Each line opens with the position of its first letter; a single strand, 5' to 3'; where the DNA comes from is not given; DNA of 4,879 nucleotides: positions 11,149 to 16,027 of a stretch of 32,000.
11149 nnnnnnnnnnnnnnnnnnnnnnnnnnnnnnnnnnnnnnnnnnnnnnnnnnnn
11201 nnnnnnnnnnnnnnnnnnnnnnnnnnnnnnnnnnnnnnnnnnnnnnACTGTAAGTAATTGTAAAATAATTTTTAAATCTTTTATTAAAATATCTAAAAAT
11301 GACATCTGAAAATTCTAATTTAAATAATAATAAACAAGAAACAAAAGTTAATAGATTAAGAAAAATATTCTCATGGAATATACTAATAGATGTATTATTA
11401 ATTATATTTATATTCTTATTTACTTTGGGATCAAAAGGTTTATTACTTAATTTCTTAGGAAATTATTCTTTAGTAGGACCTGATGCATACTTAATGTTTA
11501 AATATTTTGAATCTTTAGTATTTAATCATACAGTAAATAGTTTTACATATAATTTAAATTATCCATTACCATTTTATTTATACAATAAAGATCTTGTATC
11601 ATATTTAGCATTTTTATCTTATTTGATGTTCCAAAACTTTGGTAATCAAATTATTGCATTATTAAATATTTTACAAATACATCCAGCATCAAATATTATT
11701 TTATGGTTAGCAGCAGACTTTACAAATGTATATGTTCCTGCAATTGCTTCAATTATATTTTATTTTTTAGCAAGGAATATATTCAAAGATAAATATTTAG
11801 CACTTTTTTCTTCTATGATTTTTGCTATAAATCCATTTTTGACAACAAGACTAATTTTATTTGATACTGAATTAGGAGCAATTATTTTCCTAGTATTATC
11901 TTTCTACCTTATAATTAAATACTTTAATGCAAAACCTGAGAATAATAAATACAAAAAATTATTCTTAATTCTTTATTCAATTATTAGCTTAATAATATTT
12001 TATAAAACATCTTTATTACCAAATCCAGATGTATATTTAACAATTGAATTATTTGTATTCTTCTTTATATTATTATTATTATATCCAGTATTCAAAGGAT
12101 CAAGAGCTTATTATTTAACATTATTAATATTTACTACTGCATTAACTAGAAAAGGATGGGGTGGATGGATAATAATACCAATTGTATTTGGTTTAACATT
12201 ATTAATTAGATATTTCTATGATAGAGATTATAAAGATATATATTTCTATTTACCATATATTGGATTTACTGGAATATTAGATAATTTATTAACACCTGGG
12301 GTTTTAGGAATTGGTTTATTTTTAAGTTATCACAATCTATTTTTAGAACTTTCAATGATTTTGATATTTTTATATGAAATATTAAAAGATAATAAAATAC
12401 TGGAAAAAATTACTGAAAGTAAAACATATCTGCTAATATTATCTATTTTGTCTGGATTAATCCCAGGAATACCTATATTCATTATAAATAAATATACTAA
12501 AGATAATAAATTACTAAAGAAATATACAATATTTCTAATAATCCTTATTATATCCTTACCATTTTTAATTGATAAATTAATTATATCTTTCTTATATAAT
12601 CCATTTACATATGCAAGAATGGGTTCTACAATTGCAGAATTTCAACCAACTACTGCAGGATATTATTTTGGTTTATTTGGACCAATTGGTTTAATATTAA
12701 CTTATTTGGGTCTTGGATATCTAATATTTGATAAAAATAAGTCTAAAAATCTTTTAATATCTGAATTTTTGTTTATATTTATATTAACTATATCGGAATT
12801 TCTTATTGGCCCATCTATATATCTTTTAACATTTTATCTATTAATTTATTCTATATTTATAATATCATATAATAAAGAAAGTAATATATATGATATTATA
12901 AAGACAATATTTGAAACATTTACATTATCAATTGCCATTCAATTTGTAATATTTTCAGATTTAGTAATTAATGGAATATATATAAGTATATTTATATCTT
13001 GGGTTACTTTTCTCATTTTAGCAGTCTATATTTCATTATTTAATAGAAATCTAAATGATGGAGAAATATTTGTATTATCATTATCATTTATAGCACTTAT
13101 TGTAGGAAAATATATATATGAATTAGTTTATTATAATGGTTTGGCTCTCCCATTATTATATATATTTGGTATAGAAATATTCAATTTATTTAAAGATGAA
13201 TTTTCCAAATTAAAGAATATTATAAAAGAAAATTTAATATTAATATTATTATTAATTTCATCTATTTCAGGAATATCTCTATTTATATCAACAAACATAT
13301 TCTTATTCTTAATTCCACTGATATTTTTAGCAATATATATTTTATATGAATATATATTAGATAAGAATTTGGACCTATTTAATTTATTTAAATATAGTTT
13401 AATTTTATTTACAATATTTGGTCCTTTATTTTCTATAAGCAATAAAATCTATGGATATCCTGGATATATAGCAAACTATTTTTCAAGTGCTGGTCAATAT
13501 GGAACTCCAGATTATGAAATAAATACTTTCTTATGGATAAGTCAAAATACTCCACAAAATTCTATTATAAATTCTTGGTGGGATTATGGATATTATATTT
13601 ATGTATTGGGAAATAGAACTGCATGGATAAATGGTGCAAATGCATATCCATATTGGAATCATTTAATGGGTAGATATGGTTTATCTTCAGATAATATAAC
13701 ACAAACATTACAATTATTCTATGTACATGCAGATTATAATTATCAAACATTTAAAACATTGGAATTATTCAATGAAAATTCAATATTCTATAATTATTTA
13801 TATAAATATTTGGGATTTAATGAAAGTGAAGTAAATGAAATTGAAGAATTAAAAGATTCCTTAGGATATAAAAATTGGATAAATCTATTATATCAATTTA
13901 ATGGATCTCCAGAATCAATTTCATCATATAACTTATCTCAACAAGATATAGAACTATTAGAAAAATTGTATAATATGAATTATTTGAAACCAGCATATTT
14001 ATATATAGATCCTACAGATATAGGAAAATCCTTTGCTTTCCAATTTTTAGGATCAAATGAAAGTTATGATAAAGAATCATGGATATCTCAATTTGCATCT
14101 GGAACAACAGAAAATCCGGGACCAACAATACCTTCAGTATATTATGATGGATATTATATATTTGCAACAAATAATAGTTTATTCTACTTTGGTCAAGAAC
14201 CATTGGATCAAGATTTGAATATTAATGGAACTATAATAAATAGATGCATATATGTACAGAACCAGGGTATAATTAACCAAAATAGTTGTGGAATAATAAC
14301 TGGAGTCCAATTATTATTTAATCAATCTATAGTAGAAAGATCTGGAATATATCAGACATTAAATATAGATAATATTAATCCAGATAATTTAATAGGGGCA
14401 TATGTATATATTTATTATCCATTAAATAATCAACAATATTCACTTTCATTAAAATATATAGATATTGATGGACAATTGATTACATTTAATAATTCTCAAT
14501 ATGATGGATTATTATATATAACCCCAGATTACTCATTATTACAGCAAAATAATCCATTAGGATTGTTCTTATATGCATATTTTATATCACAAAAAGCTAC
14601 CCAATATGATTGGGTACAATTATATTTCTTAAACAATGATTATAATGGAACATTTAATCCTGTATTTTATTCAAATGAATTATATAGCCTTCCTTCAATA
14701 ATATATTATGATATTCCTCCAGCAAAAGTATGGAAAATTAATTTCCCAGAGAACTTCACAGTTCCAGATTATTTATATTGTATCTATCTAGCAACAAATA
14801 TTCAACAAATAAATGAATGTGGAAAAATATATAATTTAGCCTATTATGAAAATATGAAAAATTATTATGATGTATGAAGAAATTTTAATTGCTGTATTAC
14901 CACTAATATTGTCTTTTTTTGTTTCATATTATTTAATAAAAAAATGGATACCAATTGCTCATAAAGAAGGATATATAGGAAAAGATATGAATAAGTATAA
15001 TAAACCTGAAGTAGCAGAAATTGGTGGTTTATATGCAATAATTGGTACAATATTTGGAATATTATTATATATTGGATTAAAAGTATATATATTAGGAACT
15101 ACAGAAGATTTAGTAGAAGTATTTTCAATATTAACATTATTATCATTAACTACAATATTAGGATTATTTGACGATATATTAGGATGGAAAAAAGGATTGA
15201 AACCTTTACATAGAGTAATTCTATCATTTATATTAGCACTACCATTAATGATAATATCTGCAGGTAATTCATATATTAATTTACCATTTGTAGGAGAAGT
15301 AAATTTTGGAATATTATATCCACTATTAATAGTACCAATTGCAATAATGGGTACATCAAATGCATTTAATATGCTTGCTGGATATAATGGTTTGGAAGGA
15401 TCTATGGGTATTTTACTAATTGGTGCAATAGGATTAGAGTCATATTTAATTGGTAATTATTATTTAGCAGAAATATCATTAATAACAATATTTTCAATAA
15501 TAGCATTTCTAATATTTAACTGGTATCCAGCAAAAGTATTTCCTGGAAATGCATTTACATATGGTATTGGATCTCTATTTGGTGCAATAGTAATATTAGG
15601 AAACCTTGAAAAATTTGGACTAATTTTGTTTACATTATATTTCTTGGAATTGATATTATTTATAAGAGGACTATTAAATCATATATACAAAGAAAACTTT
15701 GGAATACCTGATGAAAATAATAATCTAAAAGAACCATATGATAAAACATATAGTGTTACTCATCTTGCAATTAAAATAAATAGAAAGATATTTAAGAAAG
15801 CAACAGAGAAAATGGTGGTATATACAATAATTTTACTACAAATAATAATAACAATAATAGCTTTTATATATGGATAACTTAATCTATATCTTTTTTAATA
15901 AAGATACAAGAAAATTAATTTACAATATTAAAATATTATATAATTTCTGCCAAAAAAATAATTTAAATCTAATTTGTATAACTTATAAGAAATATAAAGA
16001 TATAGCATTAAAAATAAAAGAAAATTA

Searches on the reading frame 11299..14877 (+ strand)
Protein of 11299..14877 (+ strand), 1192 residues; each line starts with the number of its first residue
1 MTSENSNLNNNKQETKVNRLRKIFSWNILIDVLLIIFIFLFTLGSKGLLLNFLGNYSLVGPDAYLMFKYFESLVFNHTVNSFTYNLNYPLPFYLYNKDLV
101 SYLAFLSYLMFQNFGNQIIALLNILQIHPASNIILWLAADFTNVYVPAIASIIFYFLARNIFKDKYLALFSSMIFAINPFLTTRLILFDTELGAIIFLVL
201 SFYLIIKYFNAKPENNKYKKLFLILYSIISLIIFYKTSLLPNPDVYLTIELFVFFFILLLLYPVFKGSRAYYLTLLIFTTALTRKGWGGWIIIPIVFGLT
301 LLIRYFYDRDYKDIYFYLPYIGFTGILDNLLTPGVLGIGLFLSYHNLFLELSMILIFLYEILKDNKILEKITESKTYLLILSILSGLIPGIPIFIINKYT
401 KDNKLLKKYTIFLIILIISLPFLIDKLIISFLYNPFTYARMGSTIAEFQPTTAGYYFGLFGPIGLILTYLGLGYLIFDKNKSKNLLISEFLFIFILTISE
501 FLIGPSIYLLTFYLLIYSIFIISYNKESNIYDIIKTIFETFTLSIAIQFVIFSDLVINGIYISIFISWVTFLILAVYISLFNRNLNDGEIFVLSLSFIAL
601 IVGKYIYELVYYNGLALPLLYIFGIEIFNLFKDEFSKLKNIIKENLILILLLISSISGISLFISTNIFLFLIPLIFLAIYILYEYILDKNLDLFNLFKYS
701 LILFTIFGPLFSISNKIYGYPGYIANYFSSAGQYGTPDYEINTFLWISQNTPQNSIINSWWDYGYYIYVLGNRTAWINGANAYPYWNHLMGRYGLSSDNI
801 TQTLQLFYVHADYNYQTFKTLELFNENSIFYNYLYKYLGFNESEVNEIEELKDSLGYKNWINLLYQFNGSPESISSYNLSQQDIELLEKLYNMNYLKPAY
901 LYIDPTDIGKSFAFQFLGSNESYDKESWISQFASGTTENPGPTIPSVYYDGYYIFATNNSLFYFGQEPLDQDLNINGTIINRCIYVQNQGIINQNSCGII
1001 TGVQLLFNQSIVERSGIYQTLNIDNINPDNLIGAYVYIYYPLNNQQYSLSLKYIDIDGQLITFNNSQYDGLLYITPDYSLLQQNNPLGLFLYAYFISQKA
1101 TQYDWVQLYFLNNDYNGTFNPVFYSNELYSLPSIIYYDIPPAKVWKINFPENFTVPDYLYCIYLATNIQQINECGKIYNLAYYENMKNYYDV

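Call 5: search_protein_families(library=pfam, proteins=[window:11299-14877:+], max_evalue=0.1)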
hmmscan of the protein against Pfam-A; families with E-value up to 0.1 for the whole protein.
window:11299-14877:+ (1192 aa): 0 families

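Call 7: search_protein_families(library=ncbifam, proteins=[window:11299-14877:+], max_evalue=0.1)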
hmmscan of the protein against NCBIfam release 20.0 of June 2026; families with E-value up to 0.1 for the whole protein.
window:11299-14877:+ (1192 aa): 0 families

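Call 86: search_solved_structures(query=window:11299-14877:+, max_evalue=0.01)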
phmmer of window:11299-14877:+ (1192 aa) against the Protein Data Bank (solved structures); distinct sequences matched with E-value up to 0.01: 9.
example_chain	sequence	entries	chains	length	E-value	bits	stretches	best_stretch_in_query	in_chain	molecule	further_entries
6s7t_A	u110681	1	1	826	5.3e-06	28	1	711-783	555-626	Dolichyl-diphosphooligosaccharide--protein glycosyltransferase subunit STT3B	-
6ftj_5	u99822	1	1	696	9.2e-06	27.2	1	701-779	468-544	Dolichyl-diphosphooligosaccharide--protein glycosyltransferase subunit STT3A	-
6ftg_5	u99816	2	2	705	9.3e-06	27.2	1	701-779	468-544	Dolichyl-diphosphooligosaccharide--protein glycosyltransferase subunit STT3A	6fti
6s7o_A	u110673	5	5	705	9.7e-06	27.1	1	701-779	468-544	Dolichyl-diphosphooligosaccharide--protein glycosyltransferase subunit STT3A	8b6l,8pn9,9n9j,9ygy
5aza_A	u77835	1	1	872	0.00018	22.9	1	743-802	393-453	Maltose-binding periplasmic protein,Oligosaccharyl transferase stt3 subunit related protei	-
2zag_A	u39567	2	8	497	0.00021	22.7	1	743-802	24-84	Oligosaccharyl transferase stt3 subunit related protein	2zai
8i9p_Lh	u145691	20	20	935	0.00033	22.1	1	701-779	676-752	dolichyl-diphosphooligosaccharide--protein glycotransferase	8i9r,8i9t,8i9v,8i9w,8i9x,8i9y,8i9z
2lgz_A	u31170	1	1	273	0.0024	19.2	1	719-780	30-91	Dolichyl-diphosphooligosaccharide--protein glycosyltransferase subunit STT3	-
3wov_A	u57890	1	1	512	0.0093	17.3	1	743-801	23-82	Oligosaccharyl transferase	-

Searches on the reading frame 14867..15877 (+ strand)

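Call 6: search_protein_families(library=pfam, proteins=[window:14867-15877:+], max_evalue=0.01)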
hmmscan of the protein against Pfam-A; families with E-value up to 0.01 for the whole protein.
window:14867-15877:+ (336 aa): 1 family
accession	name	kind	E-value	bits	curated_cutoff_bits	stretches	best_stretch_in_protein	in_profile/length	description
PF00953.26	Glycos_transf_4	-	5.2e-32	111.5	27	1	86-245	2-159/160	Glycosyl transferase family 4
